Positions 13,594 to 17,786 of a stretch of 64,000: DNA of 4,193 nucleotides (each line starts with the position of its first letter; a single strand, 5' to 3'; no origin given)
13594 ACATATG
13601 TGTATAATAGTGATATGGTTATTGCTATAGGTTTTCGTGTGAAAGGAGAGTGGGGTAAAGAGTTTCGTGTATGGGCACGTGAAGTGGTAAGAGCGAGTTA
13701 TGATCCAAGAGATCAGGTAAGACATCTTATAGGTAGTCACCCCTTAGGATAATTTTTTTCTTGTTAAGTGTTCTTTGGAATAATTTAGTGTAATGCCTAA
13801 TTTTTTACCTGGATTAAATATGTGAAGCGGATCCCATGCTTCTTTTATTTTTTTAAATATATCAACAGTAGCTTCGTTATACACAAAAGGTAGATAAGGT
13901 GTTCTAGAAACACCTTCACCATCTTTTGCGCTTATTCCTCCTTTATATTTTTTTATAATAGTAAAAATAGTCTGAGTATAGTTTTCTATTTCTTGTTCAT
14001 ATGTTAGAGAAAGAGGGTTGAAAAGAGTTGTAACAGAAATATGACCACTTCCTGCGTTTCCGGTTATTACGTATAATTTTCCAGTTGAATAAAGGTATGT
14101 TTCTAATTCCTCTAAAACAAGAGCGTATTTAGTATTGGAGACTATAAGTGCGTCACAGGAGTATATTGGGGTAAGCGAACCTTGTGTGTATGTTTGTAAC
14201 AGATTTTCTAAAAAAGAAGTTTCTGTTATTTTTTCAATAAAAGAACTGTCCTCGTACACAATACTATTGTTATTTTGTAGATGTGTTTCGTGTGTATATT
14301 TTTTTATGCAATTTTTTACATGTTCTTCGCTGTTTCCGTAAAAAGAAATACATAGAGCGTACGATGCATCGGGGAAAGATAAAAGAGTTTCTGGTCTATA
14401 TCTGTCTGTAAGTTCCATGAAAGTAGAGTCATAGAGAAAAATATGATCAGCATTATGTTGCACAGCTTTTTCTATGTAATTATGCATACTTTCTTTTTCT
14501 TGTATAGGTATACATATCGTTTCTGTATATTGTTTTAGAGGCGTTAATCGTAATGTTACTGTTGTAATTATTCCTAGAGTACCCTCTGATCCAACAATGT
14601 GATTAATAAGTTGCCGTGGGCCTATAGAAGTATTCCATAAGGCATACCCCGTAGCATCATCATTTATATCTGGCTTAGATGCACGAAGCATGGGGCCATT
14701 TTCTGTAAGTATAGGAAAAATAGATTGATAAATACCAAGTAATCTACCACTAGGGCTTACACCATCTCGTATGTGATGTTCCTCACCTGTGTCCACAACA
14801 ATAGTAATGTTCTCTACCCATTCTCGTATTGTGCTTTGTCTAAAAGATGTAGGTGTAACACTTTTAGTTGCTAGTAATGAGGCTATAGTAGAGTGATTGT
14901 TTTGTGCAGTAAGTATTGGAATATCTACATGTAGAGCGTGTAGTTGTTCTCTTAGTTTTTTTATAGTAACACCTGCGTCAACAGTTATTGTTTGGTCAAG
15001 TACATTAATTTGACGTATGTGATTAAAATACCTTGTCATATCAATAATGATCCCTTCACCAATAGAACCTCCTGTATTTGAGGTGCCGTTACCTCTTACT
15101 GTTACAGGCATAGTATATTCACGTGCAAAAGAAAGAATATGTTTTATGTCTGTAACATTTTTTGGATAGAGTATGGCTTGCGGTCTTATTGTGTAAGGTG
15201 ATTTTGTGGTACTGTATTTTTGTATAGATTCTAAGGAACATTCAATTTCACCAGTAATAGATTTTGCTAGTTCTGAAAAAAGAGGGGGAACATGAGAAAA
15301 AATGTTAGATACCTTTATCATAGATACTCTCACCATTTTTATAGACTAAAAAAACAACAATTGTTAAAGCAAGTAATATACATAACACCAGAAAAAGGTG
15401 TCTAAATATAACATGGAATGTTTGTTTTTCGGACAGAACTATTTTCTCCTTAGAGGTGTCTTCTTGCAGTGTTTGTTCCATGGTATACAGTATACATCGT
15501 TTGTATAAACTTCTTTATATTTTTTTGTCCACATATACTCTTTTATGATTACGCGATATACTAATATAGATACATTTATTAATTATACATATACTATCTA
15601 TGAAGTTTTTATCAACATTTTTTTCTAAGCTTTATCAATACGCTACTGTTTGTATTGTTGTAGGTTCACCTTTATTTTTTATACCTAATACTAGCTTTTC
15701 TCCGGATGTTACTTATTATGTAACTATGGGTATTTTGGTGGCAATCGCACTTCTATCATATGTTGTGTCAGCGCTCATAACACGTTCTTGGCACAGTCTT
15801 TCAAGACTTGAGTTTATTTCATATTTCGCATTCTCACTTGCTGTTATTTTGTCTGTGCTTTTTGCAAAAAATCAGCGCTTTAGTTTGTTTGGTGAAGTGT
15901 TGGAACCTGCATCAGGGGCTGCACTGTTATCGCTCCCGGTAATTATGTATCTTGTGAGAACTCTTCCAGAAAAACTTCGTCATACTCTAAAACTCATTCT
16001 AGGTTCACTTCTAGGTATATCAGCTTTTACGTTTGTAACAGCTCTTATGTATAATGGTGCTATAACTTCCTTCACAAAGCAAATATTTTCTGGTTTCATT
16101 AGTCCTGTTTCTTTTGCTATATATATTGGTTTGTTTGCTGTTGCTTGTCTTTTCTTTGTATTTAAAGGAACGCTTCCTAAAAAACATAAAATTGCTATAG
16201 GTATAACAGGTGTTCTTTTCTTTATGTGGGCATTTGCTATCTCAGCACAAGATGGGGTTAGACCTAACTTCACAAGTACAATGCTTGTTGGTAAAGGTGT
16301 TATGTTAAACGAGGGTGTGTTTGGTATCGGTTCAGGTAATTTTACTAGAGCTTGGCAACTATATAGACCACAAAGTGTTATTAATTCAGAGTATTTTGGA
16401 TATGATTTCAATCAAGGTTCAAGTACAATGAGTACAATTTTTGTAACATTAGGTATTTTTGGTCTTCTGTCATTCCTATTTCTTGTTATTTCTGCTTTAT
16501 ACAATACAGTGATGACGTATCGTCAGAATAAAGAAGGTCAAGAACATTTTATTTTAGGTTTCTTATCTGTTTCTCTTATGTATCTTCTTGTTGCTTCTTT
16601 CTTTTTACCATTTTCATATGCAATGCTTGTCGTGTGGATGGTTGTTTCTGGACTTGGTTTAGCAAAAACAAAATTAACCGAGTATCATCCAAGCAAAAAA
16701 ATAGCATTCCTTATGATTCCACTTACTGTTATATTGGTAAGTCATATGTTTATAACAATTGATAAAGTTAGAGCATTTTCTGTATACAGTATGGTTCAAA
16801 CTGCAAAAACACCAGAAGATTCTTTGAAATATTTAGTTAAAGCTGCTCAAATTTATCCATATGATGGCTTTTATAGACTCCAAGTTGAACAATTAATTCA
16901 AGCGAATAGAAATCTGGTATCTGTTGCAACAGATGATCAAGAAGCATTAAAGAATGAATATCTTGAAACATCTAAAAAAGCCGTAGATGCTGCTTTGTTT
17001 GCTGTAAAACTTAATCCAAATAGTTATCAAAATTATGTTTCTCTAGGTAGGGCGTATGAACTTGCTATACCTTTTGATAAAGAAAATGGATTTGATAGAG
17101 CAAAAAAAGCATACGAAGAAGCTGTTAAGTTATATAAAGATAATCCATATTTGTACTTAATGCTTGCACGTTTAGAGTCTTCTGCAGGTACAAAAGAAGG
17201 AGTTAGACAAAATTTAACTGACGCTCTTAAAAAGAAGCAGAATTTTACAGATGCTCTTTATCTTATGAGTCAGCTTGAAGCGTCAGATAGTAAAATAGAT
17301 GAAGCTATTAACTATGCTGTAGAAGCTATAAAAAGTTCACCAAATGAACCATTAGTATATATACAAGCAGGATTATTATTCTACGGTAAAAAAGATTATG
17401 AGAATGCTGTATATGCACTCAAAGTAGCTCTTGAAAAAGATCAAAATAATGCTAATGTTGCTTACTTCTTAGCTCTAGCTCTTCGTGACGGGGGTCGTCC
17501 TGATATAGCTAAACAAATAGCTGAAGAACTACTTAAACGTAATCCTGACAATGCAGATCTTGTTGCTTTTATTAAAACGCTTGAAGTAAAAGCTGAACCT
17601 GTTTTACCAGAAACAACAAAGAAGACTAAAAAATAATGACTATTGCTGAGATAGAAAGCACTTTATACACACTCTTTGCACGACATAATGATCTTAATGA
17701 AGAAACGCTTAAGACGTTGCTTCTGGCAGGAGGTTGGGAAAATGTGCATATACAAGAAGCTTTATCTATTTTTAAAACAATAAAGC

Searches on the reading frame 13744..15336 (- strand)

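Call 50: search_protein_families(library=pfam, proteins=[window:13744-15336:-], max_evalue=0.00001)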
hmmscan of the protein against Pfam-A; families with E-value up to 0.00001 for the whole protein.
window:13744-15336:- (530 aa): 2 families
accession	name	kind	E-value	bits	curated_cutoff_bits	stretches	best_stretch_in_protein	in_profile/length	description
PF01565.28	FAD_binding_4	-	3.6e-27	95.2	26.4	1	52-189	1-138/139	FAD binding domain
PF02913.24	FAD-oxidase_C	-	1.9e-15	57.7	21.2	1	295-511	31-247/248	FAD linked oxidases, C-terminal domain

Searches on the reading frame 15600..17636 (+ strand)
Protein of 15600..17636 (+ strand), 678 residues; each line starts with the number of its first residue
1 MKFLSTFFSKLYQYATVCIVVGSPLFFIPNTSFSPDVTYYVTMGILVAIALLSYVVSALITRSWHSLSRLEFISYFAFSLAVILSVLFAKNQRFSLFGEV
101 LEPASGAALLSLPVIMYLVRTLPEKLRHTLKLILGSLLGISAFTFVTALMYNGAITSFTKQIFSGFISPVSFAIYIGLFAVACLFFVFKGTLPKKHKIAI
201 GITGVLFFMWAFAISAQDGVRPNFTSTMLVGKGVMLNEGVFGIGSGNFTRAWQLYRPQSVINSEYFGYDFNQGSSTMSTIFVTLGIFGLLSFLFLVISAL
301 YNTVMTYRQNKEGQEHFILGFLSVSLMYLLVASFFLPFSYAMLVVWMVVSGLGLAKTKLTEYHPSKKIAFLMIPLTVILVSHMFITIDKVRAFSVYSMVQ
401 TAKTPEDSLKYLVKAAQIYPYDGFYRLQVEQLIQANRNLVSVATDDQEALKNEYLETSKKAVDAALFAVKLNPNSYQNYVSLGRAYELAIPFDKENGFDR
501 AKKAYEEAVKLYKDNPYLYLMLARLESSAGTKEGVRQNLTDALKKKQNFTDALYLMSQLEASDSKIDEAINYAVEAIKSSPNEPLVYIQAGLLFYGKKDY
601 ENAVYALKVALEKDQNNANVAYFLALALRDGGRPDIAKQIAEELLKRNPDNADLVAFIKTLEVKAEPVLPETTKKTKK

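Call 50: search_protein_families(library=pfam, proteins=[window:15600-17636:+], max_evalue=0.00001)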
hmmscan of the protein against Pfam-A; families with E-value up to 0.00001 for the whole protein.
window:15600-17636:+ (678 aa): 5 families
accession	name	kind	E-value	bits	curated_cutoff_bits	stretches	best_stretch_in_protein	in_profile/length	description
PF13428.12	TPR_14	-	5.2e-12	45.6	23.5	0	620-654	3-37/44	Tetratricopeptide repeat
PF14559.12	TPR_19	-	1.9e-11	44.6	25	1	597-654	4-61/68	Tetratricopeptide repeat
PF13432.12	TPR_16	-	2.2e-10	41.2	32.7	0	560-617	7-64/65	Tetratricopeptide repeat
PF13431.12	TPR_17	-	4.9e-09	36.2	24.4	0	504-530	1-27/34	Tetratricopeptide repeat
PF07719.23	TPR_2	-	6.8e-08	32.5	27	0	585-617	2-34/34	Tetratricopeptide repeat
